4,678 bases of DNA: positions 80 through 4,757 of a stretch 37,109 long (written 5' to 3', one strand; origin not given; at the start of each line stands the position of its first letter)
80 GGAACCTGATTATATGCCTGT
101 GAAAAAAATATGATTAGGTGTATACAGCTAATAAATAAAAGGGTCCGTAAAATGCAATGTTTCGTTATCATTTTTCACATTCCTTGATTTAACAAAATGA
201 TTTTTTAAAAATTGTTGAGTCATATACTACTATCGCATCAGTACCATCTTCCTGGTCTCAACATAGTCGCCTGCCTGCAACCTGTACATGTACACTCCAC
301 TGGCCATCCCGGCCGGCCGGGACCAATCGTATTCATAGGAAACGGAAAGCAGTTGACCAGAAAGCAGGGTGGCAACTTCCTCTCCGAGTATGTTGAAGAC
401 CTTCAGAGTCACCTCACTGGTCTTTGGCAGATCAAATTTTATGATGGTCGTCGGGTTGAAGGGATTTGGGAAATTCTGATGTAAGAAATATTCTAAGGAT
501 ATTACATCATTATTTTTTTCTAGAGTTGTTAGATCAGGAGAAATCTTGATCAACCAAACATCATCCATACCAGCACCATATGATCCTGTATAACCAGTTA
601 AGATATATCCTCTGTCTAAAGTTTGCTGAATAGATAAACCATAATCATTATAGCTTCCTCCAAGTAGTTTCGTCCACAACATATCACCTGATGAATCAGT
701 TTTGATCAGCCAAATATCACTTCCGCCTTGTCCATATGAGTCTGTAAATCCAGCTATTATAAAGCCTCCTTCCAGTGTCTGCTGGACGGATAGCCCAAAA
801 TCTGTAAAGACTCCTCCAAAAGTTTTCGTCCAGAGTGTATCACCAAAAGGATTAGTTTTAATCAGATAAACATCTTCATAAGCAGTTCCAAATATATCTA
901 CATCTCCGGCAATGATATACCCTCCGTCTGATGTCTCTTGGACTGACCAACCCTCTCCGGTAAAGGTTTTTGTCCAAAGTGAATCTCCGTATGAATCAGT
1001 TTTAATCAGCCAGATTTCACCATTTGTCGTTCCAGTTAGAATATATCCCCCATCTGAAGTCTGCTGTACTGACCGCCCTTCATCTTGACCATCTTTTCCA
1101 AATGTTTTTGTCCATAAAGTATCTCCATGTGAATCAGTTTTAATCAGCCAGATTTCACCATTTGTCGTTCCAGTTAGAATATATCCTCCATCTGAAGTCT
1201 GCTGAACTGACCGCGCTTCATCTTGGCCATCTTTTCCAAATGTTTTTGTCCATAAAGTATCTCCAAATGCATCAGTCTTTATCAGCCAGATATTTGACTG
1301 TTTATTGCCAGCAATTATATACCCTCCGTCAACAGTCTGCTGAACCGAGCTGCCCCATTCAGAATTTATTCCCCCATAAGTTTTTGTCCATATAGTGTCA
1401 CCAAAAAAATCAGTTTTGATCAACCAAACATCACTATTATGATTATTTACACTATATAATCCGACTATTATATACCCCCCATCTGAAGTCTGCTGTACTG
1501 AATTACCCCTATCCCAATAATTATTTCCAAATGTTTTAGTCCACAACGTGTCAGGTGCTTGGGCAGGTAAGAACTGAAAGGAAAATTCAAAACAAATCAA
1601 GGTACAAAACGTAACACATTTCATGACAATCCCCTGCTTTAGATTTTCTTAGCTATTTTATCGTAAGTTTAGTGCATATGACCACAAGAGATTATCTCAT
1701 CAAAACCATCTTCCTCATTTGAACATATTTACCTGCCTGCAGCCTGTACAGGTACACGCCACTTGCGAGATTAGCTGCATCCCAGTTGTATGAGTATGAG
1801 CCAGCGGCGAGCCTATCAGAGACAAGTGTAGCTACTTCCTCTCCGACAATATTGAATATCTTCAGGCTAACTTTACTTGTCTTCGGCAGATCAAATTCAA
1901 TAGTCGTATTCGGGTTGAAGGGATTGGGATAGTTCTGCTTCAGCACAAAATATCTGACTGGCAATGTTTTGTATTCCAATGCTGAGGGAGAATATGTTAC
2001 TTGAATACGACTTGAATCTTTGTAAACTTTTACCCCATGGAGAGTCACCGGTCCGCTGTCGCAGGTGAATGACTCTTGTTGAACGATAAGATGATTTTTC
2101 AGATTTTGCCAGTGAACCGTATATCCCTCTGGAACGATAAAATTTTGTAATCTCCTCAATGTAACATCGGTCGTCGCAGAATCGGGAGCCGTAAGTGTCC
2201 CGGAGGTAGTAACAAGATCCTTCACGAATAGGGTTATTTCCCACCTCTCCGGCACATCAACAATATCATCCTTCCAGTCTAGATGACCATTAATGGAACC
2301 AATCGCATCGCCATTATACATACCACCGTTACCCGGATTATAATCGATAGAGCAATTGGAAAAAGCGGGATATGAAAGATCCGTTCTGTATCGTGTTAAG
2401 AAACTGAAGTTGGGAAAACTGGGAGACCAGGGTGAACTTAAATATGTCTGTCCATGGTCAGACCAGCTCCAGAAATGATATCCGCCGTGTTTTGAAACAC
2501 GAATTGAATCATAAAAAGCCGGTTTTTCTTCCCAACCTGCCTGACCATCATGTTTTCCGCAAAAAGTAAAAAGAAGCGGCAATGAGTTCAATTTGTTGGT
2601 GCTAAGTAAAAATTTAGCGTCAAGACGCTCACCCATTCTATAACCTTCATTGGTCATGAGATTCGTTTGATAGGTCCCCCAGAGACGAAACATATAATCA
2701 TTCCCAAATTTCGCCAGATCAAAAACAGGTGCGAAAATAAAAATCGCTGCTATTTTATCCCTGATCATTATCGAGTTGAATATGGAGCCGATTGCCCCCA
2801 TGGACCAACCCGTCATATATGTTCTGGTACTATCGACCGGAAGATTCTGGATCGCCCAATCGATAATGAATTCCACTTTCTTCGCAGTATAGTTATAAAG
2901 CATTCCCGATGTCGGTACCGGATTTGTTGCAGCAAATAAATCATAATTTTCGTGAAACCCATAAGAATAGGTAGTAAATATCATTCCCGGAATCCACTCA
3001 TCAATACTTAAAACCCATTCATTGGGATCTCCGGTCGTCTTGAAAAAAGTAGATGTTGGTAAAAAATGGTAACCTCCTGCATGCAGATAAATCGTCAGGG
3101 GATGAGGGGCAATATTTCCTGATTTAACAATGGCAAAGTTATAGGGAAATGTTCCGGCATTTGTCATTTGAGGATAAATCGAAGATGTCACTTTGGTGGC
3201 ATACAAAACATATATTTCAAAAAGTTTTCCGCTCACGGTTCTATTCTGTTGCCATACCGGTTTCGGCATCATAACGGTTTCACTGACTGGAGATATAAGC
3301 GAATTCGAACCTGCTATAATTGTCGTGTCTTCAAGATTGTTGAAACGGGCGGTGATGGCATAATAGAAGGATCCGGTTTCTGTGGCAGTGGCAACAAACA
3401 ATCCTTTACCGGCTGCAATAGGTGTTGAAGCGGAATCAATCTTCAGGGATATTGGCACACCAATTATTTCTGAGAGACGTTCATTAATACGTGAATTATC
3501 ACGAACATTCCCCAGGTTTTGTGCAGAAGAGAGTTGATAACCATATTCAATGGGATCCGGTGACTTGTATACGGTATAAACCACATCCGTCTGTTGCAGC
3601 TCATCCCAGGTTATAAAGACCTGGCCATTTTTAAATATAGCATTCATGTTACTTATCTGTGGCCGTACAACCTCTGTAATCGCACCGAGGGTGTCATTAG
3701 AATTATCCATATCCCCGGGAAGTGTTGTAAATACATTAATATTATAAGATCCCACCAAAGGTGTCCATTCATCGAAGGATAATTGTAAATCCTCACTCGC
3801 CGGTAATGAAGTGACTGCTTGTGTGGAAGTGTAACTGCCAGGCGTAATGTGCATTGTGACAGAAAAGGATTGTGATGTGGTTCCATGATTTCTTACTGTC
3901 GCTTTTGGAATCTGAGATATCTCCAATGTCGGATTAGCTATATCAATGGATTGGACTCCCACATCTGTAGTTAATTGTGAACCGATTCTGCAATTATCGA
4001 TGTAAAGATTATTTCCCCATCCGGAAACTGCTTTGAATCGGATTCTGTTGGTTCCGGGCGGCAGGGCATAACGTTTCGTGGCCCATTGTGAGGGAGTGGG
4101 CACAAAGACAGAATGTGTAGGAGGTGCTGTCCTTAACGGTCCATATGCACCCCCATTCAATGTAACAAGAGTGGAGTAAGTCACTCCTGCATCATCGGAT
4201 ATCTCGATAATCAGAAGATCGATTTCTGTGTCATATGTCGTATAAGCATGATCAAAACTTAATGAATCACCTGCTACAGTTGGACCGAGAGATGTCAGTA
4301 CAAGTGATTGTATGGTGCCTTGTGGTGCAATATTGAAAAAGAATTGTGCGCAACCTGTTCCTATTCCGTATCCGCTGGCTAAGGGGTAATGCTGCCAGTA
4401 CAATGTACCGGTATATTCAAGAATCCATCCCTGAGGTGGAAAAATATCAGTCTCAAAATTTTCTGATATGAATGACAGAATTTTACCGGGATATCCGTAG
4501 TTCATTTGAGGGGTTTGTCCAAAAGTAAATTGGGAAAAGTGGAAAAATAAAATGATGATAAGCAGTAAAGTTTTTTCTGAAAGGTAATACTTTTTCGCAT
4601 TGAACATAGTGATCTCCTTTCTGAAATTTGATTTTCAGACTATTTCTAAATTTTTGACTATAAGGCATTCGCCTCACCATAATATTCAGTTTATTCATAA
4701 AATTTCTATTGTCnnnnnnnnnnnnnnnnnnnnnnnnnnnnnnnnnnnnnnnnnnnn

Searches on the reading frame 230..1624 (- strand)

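Call 4: search_protein_families(library=pfam, proteins=[window:230-1624:-], max_evalue=0.001)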
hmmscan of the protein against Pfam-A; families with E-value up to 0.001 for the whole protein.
window:230-1624:- (464 aa): 3 families
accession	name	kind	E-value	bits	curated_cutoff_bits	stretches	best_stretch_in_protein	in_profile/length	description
PF18962.6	Por_Secre_tail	-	5.1e-08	33.5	27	1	385-461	2-74/75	Secretion system C-terminal sorting domain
PF23414.1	Beta-prop_EML_2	-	0.00019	21.3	90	0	134-210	39-111/266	Echinoderm microtubule-associated protein second beta-propeller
PF13509.12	S1_2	-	0.00037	21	21.8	0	139-167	8-36/61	S1 domain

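Call 38: search_protein_families(library=ncbifam, proteins=[window:230-1624:-], max_evalue=0.01)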
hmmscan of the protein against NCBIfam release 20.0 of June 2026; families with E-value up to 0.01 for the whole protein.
window:230-1624:- (464 aa): 5 families
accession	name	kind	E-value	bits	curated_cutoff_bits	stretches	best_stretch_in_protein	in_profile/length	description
TIGR04183.1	Por_Secre_tail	domain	3.7e-10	39.6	23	1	385-461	2-70/72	T9SS type A sorting domain-containing protein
TIGR03300.1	assembly_YfgL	equivalog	7.5e-07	28.2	285.2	2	116-232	35-144/377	outer membrane protein assembly factor BamB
NF052323.1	T9SSA_dep_M6i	equivalog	9e-06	23.9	600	1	383-453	959-1028/1043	T9SS-dependent M6-like inactivated metalloprotease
TIGR02608.1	delta_60_rpt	domain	2.2e-05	24.2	76.5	0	38-69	1-32/55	delta-60 repeat domain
NF038113.1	T9SSA_dep_M36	equivalog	4.4e-05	21.8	885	1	344-462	756-868/869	T9SS-dependent M36 family metallopeptidase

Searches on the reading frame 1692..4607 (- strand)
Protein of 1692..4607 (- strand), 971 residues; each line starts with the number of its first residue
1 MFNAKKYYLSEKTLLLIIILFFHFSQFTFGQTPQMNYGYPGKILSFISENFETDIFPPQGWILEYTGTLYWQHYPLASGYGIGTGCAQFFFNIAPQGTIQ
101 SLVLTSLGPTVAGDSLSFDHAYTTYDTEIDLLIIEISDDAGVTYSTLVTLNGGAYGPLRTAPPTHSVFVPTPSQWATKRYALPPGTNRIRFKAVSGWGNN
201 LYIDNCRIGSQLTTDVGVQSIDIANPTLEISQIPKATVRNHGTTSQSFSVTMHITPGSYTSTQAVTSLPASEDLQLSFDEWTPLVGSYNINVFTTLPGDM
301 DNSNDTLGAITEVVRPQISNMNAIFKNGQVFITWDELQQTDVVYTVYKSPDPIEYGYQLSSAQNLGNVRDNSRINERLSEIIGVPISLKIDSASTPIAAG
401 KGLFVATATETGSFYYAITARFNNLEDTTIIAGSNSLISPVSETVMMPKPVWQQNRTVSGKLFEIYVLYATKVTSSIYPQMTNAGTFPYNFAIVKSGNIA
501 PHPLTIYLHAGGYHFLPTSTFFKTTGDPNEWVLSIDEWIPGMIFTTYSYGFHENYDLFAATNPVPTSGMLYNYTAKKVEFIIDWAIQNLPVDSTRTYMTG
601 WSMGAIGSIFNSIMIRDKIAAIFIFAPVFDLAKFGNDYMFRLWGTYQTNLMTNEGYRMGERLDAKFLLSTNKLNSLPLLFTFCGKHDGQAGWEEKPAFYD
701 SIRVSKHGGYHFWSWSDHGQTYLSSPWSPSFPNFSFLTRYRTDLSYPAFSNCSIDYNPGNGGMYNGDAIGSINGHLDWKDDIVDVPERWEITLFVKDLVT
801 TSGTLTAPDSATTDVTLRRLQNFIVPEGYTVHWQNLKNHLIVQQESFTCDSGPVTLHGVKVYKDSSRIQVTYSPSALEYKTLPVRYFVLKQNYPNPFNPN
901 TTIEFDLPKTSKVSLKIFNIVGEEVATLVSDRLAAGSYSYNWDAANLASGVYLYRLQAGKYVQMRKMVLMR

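Call 4: search_protein_families(library=pfam, proteins=[window:1692-4607:-], max_evalue=0.001)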
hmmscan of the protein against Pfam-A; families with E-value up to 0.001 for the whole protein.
window:1692-4607:- (971 aa): 2 families
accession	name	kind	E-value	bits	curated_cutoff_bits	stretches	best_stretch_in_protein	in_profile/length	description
PF18962.6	Por_Secre_tail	-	1.3e-10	41.8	27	1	893-968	2-74/75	Secretion system C-terminal sorting domain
PF13860.13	FlgD_ig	-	4.4e-06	27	27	1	901-958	12-75/79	FlgD Ig-like domain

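Call 38: search_protein_families(library=ncbifam, proteins=[window:1692-4607:-], max_evalue=0.01)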
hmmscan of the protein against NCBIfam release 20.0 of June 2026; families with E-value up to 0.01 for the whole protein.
window:1692-4607:- (971 aa): 7 families
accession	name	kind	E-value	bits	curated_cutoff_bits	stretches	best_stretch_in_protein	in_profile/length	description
TIGR04183.1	Por_Secre_tail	domain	1.4e-09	37.8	23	1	893-968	2-70/72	T9SS type A sorting domain-containing protein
NF052323.1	T9SSA_dep_M6i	equivalog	4.9e-09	34.7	600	1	892-960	960-1028/1043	T9SS-dependent M6-like inactivated metalloprotease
NF038113.1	T9SSA_dep_M36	equivalog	3e-06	25.7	885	1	891-969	794-868/869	T9SS-dependent M36 family metallopeptidase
NF033707.1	T9SS_sortase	equivalog_domain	4.8e-05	21.2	420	1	891-958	1000-1077/1095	type IX secretion system sortase PorU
TIGR02821.1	fghA_ester_D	equivalog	0.0035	16.9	281.7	1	548-630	95-174/275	S-formylglutathione hydrolase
NF038128.1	choice_anch_J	domain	0.0046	17.2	30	0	47-207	2-161/162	choice-of-anchor J domain-containing protein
NF050058.1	e_dPHAscl_type1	hypoth_equivalog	0.006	16.1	150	0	578-626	88-136/276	extracellular catalytic domain type 1 short-chain-length polyhydroxyalkanoate depolymerase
